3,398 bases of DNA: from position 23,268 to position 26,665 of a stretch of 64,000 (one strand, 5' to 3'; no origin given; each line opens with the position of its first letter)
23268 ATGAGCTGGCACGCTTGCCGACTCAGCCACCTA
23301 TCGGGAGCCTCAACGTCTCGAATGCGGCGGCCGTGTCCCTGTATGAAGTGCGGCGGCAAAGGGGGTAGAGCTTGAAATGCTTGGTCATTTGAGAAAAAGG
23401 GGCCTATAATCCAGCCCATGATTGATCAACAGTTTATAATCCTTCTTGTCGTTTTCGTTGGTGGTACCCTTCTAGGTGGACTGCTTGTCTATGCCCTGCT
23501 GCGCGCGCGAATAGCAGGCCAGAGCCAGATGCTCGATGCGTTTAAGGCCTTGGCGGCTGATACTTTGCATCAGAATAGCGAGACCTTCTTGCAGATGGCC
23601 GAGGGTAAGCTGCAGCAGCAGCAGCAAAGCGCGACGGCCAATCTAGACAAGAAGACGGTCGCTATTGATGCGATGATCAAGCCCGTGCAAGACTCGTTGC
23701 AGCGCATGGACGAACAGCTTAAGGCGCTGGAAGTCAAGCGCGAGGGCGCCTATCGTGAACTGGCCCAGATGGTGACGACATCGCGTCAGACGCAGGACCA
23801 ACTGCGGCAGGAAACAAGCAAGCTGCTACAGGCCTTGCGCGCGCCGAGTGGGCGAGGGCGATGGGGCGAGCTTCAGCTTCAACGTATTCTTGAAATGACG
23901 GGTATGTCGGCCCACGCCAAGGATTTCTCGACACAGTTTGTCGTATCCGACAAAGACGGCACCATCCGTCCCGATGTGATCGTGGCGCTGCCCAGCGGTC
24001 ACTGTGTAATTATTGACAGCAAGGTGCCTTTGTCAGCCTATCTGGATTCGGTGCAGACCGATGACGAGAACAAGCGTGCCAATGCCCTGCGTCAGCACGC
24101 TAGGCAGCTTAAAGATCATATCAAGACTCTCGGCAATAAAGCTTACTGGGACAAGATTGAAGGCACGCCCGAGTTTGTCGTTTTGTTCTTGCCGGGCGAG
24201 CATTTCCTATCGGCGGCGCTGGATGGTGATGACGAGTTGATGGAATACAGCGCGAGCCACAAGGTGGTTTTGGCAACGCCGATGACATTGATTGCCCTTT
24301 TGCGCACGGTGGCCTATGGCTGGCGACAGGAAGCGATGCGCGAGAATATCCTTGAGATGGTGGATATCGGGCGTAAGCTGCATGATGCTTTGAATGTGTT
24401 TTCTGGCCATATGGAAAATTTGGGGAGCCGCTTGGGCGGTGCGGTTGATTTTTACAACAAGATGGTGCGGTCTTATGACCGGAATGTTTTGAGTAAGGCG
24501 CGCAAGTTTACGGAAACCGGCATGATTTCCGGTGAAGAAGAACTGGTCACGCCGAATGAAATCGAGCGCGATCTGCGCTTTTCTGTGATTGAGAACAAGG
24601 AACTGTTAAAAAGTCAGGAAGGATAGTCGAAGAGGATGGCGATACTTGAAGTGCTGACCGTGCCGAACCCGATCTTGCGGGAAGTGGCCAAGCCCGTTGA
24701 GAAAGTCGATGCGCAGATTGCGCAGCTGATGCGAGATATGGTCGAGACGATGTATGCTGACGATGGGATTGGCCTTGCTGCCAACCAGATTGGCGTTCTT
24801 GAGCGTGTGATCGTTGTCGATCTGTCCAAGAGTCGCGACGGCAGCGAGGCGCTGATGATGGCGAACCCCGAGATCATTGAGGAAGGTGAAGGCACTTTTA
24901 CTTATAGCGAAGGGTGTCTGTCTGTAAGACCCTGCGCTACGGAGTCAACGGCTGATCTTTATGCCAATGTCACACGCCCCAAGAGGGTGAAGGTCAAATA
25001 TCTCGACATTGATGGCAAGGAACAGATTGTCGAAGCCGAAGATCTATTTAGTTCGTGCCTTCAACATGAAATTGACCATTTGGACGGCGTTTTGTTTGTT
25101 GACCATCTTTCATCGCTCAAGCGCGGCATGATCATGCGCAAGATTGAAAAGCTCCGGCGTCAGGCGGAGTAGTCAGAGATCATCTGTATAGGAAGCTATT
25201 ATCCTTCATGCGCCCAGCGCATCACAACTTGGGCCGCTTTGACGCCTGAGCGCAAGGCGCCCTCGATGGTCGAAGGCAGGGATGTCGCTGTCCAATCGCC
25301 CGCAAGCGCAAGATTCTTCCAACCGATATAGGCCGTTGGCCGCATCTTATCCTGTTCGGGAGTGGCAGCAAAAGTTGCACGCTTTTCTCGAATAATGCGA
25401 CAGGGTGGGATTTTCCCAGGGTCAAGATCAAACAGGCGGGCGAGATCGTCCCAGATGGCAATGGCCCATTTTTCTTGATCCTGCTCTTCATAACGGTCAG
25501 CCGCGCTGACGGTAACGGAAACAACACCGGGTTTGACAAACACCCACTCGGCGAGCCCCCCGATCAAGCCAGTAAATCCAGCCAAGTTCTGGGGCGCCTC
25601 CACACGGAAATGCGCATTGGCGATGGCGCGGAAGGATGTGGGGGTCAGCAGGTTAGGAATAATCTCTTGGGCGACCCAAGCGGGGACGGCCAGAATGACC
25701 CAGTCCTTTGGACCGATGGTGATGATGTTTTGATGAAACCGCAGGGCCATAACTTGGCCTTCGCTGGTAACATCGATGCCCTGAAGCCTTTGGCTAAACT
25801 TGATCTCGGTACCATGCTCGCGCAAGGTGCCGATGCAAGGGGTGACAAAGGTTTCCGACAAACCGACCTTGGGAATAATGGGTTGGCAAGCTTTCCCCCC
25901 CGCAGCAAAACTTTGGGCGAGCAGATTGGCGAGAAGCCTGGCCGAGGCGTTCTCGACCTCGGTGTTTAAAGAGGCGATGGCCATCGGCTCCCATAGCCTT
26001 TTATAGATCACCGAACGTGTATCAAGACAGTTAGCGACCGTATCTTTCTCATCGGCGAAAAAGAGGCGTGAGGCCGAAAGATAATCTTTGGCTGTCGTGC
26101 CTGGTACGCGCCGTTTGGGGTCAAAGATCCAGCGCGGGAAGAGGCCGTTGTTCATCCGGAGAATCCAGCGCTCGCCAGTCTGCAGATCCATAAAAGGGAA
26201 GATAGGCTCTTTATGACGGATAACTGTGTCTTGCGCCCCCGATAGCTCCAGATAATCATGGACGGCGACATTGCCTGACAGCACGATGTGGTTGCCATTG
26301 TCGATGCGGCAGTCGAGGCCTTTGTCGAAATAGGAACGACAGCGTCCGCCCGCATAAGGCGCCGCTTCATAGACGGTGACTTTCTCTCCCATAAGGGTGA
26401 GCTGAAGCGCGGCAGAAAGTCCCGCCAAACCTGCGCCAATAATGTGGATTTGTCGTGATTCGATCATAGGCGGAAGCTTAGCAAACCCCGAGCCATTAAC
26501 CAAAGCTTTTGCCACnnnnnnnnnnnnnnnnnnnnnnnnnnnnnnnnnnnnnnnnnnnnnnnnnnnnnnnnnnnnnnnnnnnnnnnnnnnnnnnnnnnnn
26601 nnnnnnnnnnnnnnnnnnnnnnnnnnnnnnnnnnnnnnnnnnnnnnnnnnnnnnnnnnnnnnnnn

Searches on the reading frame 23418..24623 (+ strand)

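Call 6: search_protein_families(library=pfam, proteins=[window:23418-24623:+], max_evalue=0.1)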
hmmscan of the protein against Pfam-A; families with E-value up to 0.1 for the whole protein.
window:23418-24623:+ (402 aa): 4 families
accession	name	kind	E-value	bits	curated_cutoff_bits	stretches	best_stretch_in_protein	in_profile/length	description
PF02646.22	RmuC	-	3e-92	309.3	26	1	82-369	2-286/291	RmuC family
PF13094.11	CENP-Q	-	0.00034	21.2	28.5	1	75-240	26-143/162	CENP-Q, a CENPA-CAD centromere complex subunit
PF18982.5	JetA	-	0.0068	15.5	26.2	1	51-144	204-294/434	Wadjet protein JetA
PF03148.19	Tektin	-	0.062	12.5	34.3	1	46-129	18-101/383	Tektin family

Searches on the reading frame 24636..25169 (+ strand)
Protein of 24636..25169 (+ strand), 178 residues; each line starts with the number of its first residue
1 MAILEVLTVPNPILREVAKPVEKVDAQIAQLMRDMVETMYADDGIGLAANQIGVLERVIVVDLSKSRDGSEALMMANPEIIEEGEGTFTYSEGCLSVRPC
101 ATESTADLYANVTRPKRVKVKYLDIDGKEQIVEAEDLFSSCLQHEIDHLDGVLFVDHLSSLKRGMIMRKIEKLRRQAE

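Call 6: search_protein_families(library=pfam, proteins=[window:24636-25169:+], max_evalue=0.1)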
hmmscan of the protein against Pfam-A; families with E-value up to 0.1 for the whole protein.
window:24636-25169:+ (178 aa): 1 family
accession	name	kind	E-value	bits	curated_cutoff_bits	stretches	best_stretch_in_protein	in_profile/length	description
PF01327.26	Pep_deformylase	-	8.5e-52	175.3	22.8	1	4-163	2-155/156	Polypeptide deformylase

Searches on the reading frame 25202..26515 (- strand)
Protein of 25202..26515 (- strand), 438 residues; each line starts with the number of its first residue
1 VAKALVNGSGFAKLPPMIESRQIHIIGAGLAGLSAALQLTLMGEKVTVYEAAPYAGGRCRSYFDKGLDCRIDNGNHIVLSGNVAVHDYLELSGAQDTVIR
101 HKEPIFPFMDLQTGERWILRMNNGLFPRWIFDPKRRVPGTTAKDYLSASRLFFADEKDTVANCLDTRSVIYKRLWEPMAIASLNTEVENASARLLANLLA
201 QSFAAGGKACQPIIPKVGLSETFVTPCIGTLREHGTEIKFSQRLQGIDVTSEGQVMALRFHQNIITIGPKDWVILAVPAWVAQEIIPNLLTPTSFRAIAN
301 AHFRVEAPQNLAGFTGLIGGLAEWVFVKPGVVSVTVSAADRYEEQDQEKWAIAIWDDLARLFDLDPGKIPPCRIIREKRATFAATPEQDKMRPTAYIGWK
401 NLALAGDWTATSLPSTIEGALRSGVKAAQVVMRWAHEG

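Call 4: search_protein_families(library=pfam, proteins=[window:25202-26515:-], max_evalue=0.01)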
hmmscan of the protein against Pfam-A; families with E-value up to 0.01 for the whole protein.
window:25202-26515:- (438 aa): 11 families
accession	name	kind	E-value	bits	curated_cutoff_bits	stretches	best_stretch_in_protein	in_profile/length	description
PF01593.30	Amino_oxidase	-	1.3e-33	117.4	19.8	1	30-432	1-443/443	Flavin containing amine oxidoreductase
PF13450.12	NAD_binding_8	-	3.8e-13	49.9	21.9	1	25-81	1-55/68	NAD(P)-binding Rossmann-like domain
PF01266.30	DAO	-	2.5e-08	34.3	27.9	1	24-56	3-35/353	FAD dependent oxidoreductase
PF06100.17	MCRA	-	1.9e-05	24.2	23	0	21-64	2-49/495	MCRA family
PF00890.30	FAD_binding_2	-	2.5e-05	24.1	20.4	1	25-57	4-36/414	FAD binding domain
PF00070.33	Pyr_redox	-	8.3e-05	23.5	22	0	23-54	2-33/82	Pyridine nucleotide-disulphide oxidoreductase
PF07992.20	Pyr_redox_2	-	0.00052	20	26.1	1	22-59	2-40/291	Pyridine nucleotide-disulphide oxidoreductase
PF12831.13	FAD_oxidored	-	0.00068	19.5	27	1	23-58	2-37/416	FAD dependent oxidoreductase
PF01134.28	GIDA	-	0.00073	19.1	22.1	1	23-49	2-28/391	Glucose inhibited division protein A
PF01262.27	AlaDh_PNT_C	-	0.0019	18.1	23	1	19-62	27-70/214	Alanine dehydrogenase/PNT, C-terminal domain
PF03486.20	HI0933_like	-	0.003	17.5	50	1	22-56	2-36/244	HI0933-like protein Rossmann domain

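Call 5: search_protein_families(library=ncbifam, proteins=[window:25202-26515:-], max_evalue=0.01)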
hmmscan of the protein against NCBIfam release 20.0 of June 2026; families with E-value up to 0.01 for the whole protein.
window:25202-26515:- (438 aa): 53 families (the best 25 are shown)
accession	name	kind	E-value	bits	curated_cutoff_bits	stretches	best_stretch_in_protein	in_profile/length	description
TIGR03467.1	HpnE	equivalog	1.4e-115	387.1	283.05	1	23-432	1-429/430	hydroxysqualene dehydroxylase HpnE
TIGR02732.1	zeta_caro_desat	equivalog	1.6e-19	70.2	622.15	1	22-107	1-84/474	9,9'-di-cis-zeta-carotene desaturase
NF005560.0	PRK07233.1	equivalog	6.6e-15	54.9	252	1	22-94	2-72/435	hypothetical protein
TIGR02731.1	phytoene_desat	equivalog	7.7e-12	44.7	569.4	2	353-431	369-452/453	15-cis-phytoene desaturase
NF005547.0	PRK07208.1-3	equivalog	1.1e-10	40.9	380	1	19-89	3-71/465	hypothetical protein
NF009409.0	PRK12770.1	subfamily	1.2e-09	37.8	343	1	19-57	17-55/360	putative glutamate synthase subunit beta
NF009410.0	PRK12771.1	subfamily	4.2e-09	35.5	516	1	20-59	138-177/566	NAD(P)-binding protein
NF045637.1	carotdesatCrtDProt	equivalog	1.6e-08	33.5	580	1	24-74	2-50/485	1-hydroxycarotenoid 3,4-desaturase CrtD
TIGR02734.1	crtI_fam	subfamily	2.9e-08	32.9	238.1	1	24-86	2-62/504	phytoene desaturase family protein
NF009454.0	PRK12814.1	equivalog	7.4e-08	31.2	916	1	21-60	194-233/657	putative NADPH-dependent glutamate synthase small subunit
NF010590.0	PRK13984.1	equivalog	3.3e-07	28.8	946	1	19-60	287-328/611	putative oxidoreductase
NF005548.0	PRK07208.1-4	equivalog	3.6e-07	29.1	389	1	20-86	3-67/488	hypothetical protein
NF058655.1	CrtID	equivalog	2.3e-06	26.7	640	1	23-67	1-45/478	bifunctional phytoene desaturase/3,4-desaturase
NF010584.0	PRK13977.1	equivalog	1.4e-05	23.7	567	1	15-59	17-65/577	oleate hydratase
TIGR02733.1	desat_CrtD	equivalog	1.5e-05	23.9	549.7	1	21-65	2-45/492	C-3',4' desaturase CrtD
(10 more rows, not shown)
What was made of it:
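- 25199..26467 (-): hpnE, hydroxysqualene dehydroxylase. It has an ATGA overlap with hpnD. A weak hairpin plus T-run lies 30 nt after its stop (25152-25169). TIGR03467 387 bits against a cut-off of 283 (call 5).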
